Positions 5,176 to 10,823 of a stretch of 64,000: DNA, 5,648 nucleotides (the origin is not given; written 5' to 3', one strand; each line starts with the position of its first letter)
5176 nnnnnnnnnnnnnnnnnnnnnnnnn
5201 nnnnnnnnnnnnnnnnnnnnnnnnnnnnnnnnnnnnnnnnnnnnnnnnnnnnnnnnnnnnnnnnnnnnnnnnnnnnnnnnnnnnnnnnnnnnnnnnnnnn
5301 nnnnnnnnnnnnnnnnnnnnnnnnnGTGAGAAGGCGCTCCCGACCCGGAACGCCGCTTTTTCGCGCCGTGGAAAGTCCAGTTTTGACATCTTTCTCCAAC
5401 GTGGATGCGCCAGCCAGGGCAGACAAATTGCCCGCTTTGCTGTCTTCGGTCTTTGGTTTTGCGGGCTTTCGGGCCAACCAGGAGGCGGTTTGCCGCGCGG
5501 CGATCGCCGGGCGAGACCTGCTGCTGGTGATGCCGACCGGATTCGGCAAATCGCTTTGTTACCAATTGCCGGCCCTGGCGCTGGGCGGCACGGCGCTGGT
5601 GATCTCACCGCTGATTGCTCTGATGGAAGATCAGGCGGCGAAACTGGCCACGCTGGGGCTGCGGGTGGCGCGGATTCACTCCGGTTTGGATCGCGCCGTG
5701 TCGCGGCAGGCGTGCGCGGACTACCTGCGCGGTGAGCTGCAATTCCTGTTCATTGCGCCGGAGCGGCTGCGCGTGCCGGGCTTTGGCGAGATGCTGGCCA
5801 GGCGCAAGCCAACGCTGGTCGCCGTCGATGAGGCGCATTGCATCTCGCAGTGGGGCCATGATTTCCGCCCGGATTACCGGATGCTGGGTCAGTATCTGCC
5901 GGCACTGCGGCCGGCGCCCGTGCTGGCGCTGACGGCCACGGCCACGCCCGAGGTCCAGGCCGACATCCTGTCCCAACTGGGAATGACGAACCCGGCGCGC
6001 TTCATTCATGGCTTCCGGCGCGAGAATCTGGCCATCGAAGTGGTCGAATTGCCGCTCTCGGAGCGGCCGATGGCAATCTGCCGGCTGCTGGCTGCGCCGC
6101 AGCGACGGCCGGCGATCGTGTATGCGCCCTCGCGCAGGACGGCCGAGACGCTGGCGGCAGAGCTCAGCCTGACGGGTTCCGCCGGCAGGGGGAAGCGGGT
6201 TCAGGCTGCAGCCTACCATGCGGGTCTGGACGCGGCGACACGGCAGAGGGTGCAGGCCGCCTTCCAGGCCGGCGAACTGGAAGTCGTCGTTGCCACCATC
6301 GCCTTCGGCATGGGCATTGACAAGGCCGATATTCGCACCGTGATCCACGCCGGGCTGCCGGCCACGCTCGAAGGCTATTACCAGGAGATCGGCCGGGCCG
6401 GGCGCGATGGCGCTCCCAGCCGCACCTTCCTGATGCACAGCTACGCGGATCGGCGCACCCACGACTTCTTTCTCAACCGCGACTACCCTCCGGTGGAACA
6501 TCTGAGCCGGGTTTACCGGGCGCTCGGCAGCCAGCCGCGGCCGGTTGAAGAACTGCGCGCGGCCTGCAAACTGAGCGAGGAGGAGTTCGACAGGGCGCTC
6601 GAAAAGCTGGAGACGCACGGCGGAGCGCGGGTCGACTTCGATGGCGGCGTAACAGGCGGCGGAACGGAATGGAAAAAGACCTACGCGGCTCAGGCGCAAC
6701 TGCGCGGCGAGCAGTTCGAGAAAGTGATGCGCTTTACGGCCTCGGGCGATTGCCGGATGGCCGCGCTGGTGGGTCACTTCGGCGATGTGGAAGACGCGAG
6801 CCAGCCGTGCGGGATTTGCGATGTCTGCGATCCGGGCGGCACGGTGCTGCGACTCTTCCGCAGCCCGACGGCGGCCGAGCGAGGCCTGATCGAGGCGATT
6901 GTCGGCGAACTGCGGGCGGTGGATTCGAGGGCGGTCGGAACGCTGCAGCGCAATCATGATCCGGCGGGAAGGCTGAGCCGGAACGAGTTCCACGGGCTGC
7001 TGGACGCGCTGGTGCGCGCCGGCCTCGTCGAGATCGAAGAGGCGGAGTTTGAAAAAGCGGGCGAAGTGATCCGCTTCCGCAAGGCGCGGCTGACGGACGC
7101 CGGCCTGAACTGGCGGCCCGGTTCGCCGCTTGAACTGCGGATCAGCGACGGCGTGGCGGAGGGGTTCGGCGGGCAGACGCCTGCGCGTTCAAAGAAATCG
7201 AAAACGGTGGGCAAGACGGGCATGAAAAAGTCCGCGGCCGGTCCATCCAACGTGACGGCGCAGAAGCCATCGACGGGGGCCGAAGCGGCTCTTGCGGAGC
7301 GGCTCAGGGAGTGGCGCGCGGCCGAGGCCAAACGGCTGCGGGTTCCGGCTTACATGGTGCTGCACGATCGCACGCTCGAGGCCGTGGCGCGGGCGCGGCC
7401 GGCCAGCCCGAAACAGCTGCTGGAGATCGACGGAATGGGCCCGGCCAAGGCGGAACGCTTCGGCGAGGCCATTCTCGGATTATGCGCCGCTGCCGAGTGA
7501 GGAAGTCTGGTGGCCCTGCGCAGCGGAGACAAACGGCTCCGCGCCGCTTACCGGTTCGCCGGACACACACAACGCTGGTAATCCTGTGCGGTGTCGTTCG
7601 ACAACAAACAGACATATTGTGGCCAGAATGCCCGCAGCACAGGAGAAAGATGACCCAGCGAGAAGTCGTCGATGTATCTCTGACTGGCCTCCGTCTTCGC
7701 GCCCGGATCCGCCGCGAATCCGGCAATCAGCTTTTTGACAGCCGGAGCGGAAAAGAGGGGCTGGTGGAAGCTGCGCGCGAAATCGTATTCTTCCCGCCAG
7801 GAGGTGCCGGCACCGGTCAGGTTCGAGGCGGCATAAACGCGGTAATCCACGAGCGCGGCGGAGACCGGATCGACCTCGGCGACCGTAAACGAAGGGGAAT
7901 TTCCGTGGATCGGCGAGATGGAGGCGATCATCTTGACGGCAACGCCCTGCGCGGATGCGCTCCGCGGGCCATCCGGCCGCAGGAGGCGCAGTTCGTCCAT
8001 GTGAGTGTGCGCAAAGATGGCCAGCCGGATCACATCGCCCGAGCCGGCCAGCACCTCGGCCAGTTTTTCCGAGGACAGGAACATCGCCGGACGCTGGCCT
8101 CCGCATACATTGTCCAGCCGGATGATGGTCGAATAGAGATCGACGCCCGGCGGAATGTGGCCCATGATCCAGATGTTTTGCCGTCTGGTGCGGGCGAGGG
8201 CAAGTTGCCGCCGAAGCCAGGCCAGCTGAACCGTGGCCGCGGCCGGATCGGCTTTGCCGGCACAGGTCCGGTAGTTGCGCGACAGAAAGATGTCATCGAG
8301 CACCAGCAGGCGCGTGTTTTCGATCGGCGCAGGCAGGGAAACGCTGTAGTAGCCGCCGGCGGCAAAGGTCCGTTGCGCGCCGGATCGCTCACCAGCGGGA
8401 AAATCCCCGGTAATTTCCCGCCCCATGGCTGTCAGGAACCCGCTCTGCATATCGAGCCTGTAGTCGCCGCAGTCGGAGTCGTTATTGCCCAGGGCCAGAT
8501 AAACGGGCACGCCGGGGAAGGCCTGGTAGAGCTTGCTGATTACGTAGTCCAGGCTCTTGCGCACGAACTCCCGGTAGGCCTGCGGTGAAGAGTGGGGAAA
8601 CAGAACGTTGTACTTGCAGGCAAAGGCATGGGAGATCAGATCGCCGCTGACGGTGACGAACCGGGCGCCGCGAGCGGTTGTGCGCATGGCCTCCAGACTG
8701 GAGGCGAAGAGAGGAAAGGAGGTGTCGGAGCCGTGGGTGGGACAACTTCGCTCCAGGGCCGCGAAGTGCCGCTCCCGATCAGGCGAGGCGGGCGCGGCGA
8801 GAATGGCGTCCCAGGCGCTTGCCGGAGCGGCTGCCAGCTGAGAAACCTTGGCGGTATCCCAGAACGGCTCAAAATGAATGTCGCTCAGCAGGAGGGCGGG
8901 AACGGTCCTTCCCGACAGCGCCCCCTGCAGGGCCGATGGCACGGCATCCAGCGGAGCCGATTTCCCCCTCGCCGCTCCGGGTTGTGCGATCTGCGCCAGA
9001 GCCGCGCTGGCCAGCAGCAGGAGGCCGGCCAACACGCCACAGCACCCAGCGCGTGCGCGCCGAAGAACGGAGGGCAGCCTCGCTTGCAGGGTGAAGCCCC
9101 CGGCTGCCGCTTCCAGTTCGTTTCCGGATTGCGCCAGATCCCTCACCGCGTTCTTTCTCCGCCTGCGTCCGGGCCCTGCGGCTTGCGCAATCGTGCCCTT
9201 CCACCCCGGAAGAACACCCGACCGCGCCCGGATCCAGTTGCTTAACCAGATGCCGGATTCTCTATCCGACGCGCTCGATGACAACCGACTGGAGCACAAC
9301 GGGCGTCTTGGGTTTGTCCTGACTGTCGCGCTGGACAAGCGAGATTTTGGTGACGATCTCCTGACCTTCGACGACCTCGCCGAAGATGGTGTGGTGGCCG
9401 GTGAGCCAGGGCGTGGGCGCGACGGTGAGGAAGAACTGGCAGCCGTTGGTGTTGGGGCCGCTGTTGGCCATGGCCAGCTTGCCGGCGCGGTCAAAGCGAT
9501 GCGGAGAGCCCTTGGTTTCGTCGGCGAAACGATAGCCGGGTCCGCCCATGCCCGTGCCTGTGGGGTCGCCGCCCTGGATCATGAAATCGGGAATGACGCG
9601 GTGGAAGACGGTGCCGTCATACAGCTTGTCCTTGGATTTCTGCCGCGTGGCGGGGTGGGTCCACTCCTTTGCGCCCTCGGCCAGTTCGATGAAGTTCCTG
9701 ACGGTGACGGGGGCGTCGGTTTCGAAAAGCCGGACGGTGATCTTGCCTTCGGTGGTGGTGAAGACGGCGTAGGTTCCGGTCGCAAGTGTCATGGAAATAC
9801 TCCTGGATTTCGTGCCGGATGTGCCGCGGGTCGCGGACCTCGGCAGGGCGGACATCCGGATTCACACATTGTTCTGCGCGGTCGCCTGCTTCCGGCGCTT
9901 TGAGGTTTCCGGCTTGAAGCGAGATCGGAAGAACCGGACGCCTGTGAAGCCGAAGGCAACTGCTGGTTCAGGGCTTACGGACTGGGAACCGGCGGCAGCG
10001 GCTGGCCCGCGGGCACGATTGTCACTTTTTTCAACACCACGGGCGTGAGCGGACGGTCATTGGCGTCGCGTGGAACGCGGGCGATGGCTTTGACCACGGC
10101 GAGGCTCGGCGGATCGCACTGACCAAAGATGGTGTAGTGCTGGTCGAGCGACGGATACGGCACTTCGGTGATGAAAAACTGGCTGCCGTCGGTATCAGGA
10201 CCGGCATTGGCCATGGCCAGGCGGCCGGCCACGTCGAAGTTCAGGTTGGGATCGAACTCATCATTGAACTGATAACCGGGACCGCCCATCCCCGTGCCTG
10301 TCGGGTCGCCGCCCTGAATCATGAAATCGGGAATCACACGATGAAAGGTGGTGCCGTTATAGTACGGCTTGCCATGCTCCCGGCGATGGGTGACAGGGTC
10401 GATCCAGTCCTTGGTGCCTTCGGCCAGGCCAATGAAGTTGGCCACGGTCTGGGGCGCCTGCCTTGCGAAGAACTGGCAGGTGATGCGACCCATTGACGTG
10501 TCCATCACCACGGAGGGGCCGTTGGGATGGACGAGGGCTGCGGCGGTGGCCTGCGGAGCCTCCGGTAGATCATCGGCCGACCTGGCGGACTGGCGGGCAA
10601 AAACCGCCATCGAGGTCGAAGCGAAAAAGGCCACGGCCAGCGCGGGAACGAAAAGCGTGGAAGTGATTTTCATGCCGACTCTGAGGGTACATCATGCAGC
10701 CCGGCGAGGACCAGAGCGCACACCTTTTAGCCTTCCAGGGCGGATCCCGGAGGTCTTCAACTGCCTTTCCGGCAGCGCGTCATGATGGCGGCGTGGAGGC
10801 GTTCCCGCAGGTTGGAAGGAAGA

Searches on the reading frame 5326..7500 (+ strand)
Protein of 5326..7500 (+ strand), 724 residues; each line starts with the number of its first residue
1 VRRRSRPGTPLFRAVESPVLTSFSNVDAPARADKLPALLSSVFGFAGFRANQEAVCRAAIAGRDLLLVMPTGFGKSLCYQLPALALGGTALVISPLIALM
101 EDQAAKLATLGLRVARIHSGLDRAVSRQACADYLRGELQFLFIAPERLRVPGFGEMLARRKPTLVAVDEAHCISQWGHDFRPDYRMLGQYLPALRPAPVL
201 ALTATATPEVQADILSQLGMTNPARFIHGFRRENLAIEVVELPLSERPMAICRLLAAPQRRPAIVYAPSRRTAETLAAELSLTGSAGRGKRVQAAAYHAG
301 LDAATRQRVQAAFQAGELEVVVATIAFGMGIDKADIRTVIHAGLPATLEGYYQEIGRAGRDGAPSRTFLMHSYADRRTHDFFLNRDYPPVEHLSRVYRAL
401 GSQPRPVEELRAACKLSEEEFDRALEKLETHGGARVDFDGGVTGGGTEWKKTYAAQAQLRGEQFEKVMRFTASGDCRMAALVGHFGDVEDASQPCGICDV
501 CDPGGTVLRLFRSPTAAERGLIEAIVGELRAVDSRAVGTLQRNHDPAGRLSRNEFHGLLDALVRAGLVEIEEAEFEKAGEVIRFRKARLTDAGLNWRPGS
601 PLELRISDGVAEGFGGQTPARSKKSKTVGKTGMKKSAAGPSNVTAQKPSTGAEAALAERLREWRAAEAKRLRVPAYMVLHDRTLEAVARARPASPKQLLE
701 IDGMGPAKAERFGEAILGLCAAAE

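Call 35: search_protein_families(library=pfam, proteins=[window:5326-7500:+], max_evalue=0.00001)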
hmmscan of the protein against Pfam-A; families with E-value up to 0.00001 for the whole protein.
window:5326-7500:+ (724 aa): 4 families
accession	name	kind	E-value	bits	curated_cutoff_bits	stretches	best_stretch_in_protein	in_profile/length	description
PF00270.35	DEAD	-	3.2e-25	89.2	26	1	50-211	2-165/167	DEAD/DEAH box helicase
PF00570.28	HRDC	-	9.2e-23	80.4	23.8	1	654-719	2-67/68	HRDC domain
PF00271.37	Helicase_C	-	3.4e-20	72.8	23.5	1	249-362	4-110/110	Helicase conserved C-terminal domain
PF16124.10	RecQ_Zn_bind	-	1.9e-06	29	25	1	455-501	19-65/66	RecQ zinc-binding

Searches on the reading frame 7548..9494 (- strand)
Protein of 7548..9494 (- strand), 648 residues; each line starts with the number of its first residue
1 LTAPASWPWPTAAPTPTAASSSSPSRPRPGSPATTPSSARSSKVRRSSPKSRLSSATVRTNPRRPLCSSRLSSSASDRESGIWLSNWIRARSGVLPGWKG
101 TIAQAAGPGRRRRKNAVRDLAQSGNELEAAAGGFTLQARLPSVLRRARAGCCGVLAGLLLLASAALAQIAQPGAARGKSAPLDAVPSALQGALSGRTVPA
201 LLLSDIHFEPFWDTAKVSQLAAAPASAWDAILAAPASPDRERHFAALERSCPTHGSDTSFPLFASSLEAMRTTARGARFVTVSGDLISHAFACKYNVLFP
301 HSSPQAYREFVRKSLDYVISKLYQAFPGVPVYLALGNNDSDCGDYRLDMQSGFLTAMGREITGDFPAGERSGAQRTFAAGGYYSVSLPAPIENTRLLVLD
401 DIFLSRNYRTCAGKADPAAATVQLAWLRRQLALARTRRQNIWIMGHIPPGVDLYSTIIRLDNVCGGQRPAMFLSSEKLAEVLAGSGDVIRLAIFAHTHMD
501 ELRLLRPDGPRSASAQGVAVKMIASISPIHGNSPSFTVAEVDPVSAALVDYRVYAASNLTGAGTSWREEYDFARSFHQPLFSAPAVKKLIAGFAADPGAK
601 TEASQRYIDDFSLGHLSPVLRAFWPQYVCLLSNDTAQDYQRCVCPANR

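Call 35: search_protein_families(library=pfam, proteins=[window:7548-9494:-], max_evalue=0.00001)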
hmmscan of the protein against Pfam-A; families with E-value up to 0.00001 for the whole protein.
window:7548-9494:- (648 aa): 1 family
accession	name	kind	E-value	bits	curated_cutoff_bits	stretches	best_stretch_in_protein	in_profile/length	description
PF00149.33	Metallophos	-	8.9e-06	26.7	21.5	0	203-499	6-190/191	Calcineurin-like phosphoesterase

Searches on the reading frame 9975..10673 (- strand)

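Call 35: search_protein_families(library=pfam, proteins=[window:9975-10673:-], max_evalue=0.00001)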
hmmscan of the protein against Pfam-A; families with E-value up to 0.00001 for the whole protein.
window:9975-10673:- (232 aa): 1 family
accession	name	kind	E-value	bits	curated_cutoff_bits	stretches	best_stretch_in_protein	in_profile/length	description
PF00160.26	Pro_isomerase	-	1.5e-41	142.7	21.7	1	55-218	2-158/159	Cyclophilin type peptidyl-prolyl cis-trans isomerase/CLD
